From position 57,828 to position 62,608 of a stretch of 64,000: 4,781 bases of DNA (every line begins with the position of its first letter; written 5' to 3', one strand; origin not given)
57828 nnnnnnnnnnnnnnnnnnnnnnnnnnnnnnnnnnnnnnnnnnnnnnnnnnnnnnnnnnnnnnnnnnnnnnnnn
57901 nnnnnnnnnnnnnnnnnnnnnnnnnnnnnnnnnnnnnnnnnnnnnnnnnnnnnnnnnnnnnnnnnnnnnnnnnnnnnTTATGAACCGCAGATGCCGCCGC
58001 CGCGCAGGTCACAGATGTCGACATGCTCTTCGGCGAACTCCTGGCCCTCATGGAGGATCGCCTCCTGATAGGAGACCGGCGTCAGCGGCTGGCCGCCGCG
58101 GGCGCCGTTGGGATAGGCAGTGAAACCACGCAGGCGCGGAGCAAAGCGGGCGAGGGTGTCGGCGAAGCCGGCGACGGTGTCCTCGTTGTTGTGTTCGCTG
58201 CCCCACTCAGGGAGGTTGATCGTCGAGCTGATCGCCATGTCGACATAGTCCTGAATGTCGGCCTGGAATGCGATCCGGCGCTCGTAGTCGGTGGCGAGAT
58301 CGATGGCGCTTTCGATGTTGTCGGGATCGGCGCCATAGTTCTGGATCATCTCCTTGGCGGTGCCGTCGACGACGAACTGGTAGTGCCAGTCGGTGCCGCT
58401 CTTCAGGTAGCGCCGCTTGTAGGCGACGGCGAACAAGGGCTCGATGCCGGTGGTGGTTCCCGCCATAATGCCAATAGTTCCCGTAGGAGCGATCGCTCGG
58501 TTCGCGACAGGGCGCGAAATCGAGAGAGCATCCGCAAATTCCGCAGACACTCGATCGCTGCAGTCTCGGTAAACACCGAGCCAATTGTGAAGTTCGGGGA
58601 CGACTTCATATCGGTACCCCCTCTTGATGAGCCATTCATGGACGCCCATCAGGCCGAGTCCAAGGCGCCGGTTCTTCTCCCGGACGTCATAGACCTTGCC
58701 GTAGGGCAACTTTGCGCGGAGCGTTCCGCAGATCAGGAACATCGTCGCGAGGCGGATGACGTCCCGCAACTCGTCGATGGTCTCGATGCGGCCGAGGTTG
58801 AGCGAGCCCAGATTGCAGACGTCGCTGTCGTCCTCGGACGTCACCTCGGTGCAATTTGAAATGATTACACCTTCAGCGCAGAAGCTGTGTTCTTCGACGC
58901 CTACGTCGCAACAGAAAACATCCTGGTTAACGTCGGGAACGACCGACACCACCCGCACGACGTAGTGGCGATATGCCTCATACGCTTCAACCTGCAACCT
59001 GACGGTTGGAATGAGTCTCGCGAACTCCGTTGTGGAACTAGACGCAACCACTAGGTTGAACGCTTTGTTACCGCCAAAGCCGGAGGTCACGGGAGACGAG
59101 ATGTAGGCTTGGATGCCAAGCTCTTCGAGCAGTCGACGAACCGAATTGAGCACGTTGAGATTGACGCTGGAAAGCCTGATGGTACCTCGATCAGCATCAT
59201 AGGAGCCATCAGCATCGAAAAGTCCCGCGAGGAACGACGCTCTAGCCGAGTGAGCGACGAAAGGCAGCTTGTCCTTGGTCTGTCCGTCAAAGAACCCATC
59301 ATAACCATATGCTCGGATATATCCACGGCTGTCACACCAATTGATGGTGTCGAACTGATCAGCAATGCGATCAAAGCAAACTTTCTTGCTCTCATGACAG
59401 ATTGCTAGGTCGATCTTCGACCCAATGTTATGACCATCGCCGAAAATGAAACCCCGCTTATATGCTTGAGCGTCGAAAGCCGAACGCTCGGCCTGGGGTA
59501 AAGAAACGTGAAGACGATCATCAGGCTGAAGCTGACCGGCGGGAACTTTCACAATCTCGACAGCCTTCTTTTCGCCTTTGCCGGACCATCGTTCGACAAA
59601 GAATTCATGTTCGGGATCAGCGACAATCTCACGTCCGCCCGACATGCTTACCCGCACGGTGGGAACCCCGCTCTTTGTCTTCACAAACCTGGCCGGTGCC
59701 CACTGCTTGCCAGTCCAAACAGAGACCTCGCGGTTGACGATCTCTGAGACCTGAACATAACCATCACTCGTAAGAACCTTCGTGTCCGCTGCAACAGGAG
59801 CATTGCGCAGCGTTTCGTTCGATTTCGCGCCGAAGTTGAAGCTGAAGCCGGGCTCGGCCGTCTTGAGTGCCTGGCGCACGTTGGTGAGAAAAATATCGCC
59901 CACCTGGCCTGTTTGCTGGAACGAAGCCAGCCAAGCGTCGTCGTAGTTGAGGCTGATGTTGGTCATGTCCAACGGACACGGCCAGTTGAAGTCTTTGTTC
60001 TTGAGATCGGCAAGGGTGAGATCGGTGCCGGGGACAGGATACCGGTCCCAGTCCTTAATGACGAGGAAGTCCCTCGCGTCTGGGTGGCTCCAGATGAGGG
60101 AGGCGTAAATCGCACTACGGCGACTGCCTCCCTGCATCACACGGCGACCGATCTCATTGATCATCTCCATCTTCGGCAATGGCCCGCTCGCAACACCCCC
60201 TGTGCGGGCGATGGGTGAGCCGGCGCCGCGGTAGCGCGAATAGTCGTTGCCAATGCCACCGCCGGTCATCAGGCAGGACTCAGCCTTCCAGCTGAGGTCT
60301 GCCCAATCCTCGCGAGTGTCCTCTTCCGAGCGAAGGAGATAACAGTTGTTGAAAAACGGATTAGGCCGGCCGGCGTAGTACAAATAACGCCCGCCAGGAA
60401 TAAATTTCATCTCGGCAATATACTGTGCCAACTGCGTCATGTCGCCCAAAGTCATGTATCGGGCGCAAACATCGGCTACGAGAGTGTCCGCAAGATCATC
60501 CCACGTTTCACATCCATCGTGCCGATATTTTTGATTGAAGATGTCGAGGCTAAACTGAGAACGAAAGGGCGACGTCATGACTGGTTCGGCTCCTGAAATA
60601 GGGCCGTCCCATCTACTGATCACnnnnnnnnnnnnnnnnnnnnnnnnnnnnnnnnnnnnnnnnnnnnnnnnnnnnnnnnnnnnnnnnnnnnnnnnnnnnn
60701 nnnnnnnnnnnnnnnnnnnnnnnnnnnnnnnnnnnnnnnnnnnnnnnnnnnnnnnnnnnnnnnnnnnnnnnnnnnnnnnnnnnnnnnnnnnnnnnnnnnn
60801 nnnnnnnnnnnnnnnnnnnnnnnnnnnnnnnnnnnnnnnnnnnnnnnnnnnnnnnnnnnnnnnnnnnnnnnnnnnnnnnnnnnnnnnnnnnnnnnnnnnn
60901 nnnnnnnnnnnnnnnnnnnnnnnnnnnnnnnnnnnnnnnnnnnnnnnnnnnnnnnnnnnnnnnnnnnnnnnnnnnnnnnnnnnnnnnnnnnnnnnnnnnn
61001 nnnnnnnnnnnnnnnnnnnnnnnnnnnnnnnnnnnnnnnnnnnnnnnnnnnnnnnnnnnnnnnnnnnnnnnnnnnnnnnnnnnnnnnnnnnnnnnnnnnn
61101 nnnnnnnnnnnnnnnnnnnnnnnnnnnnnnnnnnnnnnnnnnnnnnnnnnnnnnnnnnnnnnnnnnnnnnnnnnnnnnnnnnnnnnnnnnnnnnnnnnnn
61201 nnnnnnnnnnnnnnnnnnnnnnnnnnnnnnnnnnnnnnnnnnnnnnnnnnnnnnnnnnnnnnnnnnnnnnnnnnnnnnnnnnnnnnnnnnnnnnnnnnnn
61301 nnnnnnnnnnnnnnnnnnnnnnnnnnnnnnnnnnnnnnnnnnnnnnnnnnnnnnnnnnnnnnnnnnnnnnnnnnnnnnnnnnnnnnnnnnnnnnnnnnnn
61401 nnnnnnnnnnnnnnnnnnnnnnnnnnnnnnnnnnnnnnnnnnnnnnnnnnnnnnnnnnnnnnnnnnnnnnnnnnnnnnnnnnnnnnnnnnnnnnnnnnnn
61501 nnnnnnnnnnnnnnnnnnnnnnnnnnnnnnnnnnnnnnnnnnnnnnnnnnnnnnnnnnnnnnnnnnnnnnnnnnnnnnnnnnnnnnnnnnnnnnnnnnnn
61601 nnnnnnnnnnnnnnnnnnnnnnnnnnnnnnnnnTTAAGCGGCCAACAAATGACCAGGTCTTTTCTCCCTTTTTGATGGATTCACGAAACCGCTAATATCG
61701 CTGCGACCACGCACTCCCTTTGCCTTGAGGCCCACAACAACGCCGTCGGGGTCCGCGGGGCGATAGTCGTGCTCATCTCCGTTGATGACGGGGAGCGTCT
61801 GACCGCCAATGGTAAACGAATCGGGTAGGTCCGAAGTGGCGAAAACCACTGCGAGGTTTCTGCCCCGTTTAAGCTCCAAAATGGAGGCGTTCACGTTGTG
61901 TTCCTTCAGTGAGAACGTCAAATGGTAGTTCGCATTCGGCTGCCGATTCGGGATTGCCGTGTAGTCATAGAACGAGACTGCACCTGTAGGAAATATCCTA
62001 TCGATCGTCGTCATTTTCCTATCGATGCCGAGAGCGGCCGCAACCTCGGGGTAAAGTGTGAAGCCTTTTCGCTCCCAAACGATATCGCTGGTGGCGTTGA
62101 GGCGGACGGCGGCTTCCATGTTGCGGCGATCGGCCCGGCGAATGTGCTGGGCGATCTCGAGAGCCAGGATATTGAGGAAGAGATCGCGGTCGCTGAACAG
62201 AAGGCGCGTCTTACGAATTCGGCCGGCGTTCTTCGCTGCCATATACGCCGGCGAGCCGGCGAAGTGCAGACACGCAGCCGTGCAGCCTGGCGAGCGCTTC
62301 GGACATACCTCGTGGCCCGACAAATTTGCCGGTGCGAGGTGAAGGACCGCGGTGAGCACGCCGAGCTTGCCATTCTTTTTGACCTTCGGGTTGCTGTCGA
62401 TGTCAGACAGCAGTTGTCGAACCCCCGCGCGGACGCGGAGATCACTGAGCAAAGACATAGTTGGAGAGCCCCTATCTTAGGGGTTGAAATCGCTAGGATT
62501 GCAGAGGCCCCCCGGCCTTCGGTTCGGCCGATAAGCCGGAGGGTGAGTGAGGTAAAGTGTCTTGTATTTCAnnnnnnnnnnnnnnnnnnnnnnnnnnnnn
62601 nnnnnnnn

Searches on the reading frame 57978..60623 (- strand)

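Call 28: search_protein_families(library=phrogs, proteins=[window:57978-60623:-], max_evalue=0.00001)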
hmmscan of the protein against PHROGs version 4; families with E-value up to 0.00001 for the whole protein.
window:57978-60623:- (881 aa): 4 families
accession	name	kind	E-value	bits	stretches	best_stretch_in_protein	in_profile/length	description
phrog_84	-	DNA, RNA and nucleotide metabolism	7.7e-56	190.7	3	26-192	203-377/975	ribonucleoside-diphosphate reductase large subunit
phrog_367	-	DNA, RNA and nucleotide metabolism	8.5e-43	147.5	1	152-812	266-631/701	ribonucleotide reductase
phrog_3844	-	moron, auxiliary metabolic gene and host takeover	4e-15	56.7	1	564-673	125-233/451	NrdA-like aerobic NDP reductase large subunit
phrog_3987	-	DNA, RNA and nucleotide metabolism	4.3e-09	36.5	1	84-191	212-318/467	ribonucleotide reductase large subunit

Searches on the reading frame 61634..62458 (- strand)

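Call 28: search_protein_families(library=phrogs, proteins=[window:61634-62458:-], max_evalue=0.00001)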
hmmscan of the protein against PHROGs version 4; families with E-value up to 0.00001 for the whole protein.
window:61634-62458:- (274 aa): 1 family
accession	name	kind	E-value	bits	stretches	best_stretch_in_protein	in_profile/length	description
phrog_1617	-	unknown function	4.7e-56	190.9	1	13-259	38-269/273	-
